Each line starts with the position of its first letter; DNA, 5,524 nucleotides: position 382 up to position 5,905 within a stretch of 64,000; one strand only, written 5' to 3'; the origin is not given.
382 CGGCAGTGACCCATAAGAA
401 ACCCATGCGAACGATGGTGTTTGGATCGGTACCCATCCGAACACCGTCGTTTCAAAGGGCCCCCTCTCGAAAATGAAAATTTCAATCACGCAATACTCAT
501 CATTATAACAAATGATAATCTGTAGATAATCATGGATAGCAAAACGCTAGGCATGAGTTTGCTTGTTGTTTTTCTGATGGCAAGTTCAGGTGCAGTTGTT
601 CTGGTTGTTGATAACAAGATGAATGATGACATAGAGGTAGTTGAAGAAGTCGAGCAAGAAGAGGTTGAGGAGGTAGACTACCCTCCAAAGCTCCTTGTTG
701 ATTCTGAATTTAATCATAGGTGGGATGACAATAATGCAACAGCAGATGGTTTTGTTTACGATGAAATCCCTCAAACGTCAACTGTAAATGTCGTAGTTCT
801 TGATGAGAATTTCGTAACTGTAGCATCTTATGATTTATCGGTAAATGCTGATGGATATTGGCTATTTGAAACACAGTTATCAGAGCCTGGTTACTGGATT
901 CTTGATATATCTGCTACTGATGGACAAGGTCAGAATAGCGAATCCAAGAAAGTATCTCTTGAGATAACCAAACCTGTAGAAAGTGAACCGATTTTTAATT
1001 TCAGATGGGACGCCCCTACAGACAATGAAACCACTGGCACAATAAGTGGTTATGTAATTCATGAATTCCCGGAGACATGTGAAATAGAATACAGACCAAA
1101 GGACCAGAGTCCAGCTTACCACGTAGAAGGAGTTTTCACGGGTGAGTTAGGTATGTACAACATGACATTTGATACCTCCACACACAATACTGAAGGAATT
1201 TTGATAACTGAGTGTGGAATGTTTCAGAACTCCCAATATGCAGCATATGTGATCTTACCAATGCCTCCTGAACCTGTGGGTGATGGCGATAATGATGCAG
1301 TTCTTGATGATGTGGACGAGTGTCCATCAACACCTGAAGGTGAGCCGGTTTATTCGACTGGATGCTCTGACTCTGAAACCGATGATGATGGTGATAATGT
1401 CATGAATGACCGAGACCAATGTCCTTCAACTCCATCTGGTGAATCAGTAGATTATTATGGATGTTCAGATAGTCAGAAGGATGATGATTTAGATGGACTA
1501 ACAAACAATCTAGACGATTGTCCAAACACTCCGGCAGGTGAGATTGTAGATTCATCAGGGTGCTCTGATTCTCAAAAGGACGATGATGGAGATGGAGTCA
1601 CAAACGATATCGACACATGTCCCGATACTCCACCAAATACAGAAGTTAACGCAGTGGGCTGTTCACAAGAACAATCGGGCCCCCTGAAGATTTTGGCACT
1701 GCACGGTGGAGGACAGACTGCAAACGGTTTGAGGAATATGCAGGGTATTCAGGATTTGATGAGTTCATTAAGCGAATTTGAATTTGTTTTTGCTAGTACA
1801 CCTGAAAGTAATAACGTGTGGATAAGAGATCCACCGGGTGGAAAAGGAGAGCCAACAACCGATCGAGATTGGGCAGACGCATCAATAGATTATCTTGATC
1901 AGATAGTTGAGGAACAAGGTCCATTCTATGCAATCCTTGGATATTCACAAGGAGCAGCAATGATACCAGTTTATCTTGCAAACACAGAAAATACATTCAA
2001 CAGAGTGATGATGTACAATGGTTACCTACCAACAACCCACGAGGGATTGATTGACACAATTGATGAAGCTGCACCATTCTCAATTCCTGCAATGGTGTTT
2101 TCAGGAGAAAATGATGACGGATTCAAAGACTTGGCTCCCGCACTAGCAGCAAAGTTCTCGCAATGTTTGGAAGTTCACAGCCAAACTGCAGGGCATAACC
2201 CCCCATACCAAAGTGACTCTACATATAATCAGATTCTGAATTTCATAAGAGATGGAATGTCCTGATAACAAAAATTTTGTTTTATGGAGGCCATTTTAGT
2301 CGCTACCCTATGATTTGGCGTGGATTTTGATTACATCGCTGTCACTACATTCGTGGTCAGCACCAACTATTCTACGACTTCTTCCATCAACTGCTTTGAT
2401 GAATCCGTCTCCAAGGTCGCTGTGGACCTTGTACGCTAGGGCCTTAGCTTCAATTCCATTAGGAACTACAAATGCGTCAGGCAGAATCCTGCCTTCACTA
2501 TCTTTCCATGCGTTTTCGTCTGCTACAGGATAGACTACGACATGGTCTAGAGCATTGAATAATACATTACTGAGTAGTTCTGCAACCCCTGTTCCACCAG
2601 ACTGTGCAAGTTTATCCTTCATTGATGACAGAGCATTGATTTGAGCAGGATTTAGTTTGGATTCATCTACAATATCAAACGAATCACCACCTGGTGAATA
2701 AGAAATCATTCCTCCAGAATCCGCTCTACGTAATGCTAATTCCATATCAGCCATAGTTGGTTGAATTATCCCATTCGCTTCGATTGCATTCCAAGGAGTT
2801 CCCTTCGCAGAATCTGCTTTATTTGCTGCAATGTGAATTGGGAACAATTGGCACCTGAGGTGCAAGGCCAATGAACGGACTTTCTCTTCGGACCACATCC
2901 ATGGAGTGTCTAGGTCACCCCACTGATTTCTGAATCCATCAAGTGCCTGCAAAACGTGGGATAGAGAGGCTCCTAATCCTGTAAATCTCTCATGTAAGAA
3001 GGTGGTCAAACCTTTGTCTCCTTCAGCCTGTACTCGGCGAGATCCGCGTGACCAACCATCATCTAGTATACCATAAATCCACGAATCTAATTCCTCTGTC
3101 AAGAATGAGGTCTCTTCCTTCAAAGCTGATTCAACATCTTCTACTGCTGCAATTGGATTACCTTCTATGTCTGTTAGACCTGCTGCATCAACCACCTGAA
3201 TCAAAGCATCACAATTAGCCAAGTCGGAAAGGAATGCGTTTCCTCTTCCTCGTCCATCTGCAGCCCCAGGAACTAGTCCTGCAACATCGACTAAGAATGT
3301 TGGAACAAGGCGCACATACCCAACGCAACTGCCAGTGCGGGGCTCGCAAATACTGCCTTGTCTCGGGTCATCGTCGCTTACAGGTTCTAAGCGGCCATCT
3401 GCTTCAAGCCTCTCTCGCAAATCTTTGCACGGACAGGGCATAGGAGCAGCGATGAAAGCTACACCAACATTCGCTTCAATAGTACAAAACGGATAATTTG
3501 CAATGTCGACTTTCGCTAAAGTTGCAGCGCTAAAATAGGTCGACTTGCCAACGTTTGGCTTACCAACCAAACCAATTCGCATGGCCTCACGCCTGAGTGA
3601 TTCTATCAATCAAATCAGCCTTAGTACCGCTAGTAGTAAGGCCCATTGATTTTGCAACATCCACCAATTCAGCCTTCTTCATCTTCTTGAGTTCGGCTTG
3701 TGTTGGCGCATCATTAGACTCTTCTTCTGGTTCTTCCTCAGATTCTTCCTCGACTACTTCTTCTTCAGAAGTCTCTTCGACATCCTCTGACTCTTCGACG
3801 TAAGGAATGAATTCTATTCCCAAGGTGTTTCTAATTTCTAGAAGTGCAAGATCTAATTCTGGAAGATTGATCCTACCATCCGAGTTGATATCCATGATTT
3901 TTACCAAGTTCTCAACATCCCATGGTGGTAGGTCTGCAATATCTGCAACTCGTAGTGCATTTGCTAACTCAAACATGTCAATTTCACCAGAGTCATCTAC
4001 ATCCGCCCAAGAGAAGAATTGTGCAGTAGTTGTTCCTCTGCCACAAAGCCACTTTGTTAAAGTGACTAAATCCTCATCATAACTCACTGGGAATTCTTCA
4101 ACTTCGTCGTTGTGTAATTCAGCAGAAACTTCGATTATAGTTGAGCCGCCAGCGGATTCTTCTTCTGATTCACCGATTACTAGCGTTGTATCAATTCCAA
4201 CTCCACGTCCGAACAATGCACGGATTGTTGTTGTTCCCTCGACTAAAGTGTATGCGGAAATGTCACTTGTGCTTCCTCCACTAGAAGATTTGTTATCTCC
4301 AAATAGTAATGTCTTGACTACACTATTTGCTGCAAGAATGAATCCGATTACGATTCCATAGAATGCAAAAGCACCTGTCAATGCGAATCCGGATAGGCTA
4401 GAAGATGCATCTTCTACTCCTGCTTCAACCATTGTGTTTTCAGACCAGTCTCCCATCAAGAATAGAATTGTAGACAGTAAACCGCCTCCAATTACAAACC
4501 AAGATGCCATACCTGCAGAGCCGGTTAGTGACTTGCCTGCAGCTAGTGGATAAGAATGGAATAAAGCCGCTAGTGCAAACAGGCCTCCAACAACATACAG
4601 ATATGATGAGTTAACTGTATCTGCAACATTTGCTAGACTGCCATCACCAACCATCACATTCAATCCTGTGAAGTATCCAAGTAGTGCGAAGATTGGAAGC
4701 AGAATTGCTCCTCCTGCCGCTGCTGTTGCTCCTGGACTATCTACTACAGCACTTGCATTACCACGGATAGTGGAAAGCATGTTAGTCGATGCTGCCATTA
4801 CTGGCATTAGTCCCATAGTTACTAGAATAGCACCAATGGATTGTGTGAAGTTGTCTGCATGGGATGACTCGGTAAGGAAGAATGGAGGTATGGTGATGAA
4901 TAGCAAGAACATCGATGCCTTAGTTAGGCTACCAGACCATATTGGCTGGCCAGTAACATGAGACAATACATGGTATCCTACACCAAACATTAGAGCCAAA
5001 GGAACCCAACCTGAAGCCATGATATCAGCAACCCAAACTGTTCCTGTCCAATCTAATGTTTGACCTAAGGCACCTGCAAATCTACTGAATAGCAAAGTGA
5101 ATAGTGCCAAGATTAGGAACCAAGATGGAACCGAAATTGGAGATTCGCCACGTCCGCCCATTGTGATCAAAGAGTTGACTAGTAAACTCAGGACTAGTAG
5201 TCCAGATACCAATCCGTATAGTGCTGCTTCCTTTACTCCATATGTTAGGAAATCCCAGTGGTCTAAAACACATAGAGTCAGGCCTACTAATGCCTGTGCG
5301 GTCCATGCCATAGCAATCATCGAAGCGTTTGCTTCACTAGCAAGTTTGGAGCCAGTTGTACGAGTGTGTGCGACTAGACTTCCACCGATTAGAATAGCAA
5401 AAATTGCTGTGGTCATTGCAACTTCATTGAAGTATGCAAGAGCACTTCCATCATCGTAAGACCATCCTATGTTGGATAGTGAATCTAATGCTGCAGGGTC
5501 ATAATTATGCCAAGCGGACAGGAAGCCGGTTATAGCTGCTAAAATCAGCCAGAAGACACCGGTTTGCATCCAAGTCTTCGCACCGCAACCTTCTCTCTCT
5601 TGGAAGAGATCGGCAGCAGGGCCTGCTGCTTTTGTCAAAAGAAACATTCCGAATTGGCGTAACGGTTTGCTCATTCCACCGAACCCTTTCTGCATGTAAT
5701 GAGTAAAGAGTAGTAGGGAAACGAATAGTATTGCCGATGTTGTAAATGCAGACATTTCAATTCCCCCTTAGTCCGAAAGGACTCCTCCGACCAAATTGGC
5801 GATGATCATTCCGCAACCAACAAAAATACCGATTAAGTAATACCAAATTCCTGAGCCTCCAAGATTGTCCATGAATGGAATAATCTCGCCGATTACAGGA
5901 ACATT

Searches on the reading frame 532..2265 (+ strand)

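Call 11: search_protein_families(library=ncbifam, proteins=[window:532-2265:+], max_evalue=0.001)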
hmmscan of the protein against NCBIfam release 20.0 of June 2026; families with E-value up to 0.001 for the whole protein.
window:532-2265:+ (577 aa): 3 families
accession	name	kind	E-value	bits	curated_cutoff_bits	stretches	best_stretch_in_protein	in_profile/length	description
NF053612.1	anchor_PA1041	equivalog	9.4e-17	61.7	250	2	281-315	74-108/236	PA1041 family peptidoglycan-binding anchor lipoprotein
NF033763.1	exchanger_TraB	exception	2.2e-10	39.2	700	2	244-305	316-373/522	outer membrane exchange protein TraB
TIGR03695.1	menH_SHCHC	equivalog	0.00015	21.3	208.55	0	513-570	191-248/252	2-succinyl-6-hydroxy-2,4-cyclohexadiene-1-carboxylate synthase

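Call 78: search_protein_families(library=pfam, proteins=[window:532-2265:+], max_evalue=0.001)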
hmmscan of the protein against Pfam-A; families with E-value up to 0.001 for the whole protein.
window:532-2265:+ (577 aa): 2 families
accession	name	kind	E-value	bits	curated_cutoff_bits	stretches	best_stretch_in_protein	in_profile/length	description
PF03959.19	FSH1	-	1.8e-15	57.6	21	1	384-561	4-205/211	Serine hydrolase (FSH1)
PF02412.23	TSP_3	-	2.8e-10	40.2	25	0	344-367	12-32/36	Thrombospondin type 3 repeat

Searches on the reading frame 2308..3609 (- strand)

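Call 77: search_protein_families(library=pfam, proteins=[window:2308-3609:-], max_evalue=0.001)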
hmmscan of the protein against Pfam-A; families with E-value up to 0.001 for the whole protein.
window:2308-3609:- (433 aa): 4 families
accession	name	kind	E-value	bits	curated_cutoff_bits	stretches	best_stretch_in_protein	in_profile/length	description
PF08438.16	YGR210-like_G4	-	1.9e-24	86.6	24.7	1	261-364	1-108/108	Obg-like GTPase YGR210-like, G4 motif-containing domain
PF01926.29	MMR_HSR1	-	1.6e-14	54.4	21.9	1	11-149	1-93/113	50S ribosome-binding GTPase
PF02421.24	FeoB_N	-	1.6e-07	31.4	27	1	11-50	2-41/156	Ferrous iron transport protein B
PF02824.27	TGS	-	2.9e-06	27.7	22.2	1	376-430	5-59/60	TGS domain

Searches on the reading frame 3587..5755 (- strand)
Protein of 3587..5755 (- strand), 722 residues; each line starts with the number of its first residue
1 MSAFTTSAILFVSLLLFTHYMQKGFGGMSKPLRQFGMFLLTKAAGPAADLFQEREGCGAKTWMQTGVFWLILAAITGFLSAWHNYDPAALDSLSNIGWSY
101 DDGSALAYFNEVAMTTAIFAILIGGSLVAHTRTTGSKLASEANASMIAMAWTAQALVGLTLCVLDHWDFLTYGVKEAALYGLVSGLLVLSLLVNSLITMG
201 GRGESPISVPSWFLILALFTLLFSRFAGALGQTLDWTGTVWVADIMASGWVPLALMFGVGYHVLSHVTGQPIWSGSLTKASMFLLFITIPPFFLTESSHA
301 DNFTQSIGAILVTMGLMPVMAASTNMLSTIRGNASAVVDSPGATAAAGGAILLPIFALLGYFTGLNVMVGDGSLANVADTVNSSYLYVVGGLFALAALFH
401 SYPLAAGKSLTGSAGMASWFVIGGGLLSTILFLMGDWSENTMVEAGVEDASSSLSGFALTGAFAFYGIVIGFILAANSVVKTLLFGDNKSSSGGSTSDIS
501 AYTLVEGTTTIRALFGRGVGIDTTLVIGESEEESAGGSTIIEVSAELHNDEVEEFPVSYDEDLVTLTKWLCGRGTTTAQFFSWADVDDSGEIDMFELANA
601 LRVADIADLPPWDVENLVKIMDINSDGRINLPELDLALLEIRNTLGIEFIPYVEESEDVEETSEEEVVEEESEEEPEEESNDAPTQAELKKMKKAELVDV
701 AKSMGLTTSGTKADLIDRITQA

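Call 11: search_protein_families(library=ncbifam, proteins=[window:3587-5755:-], max_evalue=0.001)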
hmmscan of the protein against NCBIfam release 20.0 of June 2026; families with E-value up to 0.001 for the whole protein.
window:3587-5755:- (722 aa): 1 family
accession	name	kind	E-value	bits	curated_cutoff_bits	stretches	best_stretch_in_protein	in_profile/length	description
NF041410.1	XopAW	subfamily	6.3e-05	22.9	120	1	575-638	26-89/235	XopAW family type III secretion system calcium-binding effector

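Call 77: search_protein_families(library=pfam, proteins=[window:3587-5755:-], max_evalue=0.001)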
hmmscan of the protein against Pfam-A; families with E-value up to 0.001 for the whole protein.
window:3587-5755:- (722 aa): 5 families
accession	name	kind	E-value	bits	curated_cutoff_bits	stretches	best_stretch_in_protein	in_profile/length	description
PF02037.33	SAP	-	2e-10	40.4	23.9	1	689-722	2-35/37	SAP domain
PF18953.6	SAP_new25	-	2.3e-05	24.3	26.3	1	694-721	10-37/51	SAP domain-containing new25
PF13499.12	EF-hand_7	-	6.3e-05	23.7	30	1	580-633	7-61/67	EF-hand domain pair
PF13405.12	EF-hand_6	-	7.3e-05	22.6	25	0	579-602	4-27/30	EF-hand domain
PF13202.12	EF-hand_5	-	0.00037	20.3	25.9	0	620-634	7-21/25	EF hand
